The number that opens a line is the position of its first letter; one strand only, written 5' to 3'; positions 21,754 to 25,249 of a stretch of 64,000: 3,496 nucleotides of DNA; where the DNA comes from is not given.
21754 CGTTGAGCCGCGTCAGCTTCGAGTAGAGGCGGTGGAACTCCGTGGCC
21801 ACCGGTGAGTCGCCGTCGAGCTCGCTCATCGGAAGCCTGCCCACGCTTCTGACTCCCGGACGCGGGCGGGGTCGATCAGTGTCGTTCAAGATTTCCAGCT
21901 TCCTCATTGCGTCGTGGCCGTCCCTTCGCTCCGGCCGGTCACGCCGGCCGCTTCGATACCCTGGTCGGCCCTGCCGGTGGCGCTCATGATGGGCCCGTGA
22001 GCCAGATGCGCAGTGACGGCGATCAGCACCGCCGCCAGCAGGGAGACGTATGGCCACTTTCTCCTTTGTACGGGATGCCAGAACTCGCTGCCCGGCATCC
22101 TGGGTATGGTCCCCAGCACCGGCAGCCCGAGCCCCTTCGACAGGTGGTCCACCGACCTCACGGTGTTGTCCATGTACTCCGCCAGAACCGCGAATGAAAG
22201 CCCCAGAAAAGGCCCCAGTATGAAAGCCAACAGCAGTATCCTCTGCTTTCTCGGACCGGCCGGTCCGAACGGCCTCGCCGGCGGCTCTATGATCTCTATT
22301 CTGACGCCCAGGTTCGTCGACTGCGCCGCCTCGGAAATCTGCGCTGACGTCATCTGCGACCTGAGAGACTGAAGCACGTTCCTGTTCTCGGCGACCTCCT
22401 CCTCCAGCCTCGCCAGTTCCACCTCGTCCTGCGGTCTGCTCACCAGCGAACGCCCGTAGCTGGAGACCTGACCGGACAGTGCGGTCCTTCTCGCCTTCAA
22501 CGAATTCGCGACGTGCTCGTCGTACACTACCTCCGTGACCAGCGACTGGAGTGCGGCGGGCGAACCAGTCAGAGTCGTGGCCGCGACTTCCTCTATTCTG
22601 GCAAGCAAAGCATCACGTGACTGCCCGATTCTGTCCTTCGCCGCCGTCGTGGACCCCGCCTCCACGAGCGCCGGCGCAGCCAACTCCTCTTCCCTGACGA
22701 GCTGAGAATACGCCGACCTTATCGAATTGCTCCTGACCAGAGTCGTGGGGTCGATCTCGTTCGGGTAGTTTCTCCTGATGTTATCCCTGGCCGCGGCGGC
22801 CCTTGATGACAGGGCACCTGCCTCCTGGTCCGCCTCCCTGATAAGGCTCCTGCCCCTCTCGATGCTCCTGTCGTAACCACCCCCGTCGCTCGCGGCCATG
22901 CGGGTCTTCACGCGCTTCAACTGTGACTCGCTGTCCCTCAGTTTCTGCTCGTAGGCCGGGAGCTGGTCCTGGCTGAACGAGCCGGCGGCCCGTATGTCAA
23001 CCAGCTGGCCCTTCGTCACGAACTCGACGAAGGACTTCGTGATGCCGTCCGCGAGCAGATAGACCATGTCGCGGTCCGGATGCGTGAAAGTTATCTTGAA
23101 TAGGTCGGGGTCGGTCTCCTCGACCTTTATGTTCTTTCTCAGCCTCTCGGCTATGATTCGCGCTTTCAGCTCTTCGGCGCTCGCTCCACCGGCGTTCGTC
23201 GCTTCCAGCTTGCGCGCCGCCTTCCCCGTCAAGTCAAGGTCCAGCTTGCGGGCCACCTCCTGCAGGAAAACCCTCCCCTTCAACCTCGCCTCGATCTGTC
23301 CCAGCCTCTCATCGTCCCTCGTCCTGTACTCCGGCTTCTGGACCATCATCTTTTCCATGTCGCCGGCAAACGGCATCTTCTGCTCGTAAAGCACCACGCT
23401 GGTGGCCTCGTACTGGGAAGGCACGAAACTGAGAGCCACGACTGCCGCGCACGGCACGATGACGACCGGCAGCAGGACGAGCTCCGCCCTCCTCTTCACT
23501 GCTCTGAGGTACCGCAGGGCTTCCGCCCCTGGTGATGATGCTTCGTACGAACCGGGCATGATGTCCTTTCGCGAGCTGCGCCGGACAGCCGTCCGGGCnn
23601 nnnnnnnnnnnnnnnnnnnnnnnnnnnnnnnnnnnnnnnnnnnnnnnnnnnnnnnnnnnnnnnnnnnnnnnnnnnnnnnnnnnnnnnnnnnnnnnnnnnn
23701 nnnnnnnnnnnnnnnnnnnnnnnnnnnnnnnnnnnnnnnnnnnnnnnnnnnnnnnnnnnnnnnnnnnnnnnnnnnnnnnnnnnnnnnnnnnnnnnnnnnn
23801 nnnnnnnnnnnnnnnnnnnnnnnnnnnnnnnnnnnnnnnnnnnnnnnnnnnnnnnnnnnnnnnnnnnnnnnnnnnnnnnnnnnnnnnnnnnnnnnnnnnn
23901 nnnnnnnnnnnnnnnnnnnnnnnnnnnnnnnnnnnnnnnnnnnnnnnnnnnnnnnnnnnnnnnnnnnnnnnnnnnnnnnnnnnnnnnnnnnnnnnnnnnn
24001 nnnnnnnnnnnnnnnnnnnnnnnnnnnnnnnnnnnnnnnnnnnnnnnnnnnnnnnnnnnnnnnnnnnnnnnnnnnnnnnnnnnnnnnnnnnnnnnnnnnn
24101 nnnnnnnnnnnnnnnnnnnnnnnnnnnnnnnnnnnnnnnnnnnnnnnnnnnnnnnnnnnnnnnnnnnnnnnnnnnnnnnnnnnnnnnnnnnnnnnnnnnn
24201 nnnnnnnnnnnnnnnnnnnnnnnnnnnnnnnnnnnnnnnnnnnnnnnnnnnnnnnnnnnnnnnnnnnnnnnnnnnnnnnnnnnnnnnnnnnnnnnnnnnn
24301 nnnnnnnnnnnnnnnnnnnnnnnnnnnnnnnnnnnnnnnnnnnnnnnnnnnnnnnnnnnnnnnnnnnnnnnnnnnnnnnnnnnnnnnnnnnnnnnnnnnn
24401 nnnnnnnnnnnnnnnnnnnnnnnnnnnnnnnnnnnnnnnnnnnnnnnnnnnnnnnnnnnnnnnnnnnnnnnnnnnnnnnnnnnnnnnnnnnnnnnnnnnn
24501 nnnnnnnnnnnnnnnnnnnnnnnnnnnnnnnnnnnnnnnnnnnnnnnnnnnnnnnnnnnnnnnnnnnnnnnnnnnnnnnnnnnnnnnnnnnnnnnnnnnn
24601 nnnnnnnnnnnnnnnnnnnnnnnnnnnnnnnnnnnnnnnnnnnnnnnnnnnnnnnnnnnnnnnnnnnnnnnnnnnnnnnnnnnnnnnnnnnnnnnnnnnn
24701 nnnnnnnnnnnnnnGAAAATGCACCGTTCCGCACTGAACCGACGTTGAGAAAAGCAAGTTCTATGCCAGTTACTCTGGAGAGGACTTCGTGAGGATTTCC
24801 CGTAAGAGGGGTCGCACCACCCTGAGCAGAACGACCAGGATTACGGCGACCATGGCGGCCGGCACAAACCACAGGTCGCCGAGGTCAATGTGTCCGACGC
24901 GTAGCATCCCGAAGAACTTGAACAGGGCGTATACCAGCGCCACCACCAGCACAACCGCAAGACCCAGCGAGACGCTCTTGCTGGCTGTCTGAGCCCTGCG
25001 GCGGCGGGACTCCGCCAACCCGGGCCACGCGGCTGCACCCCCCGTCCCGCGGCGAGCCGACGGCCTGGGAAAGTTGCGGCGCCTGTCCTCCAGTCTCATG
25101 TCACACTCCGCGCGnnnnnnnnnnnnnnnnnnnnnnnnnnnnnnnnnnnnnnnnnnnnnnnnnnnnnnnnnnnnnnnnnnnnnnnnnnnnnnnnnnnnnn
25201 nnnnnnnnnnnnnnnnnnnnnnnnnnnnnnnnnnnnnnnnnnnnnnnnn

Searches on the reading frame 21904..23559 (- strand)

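Call 10: search_protein_families(library=pfam, proteins=[window:21904-23559:-], max_evalue=0.01)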
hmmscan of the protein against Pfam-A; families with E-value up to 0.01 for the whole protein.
window:21904-23559:- (551 aa): 2 families
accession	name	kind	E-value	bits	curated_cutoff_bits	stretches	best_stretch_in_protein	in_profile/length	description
PF13807.11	GNVR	-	4e-05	23.9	27.7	1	381-459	5-79/82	G-rich domain on putative tyrosine kinase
PF02706.20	Wzz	-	0.0035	18.1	25.5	0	16-63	7-54/91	Chain length determinant protein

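Call 11: search_protein_families(library=ncbifam, proteins=[window:21904-23559:-], max_evalue=0.001)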
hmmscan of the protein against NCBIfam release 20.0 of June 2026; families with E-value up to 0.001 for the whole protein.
window:21904-23559:- (551 aa): 6 families
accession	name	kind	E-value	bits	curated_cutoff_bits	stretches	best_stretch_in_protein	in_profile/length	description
TIGR03007.1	pepcterm_ChnLen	equivalog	5e-44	150.4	278.85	1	13-517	2-491/498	XrtA system polysaccharide chain length determinant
TIGR03017.1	EpsF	equivalog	2.3e-18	66.2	422.75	1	350-485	312-443/444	chain length determinant protein EpsF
TIGR01005.1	eps_transp_fam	subfamily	3e-10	38.9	411.7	1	350-486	346-478/754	exopolysaccharide transport protein family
NF008568.0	PRK11519.1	equivalog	7.9e-08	30.9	1068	1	353-486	343-471/720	tyrosine-protein kinase Wzc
TIGR01006.1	polys_exp_MPA1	subfamily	2.7e-07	30.3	296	1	422-487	158-223/226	CspC family polysaccharide chain length determinant protein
NF007350.0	PRK09841.1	equivalog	8.4e-06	24.2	1248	1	354-487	344-472/726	tyrosine-protein kinase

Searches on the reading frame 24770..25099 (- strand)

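Call 10: search_protein_families(library=pfam, proteins=[window:24770-25099:-], max_evalue=0.01)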
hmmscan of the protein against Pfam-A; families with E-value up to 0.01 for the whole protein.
window:24770-25099:- (109 aa): 0 families

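Call 60: search_protein_families(library=pfam, proteins=[window:24770-25099:-], max_evalue=1)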
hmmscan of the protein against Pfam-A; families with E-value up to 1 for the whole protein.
window:24770-25099:- (109 aa): 3 families
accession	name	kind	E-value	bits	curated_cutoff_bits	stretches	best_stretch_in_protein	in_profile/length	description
PF00487.30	FA_desaturase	-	0.01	16.1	29.7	1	25-91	116-178/253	Fatty acid desaturase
PF04226.18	Transgly_assoc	-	0.025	15.2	25.3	1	58-96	13-48/49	Transglycosylase associated protein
PF20990.2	DUF2207_C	-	0.11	12.7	33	1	31-94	129-182/247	Predicted membrane protein (DUF2207) C-terminal domain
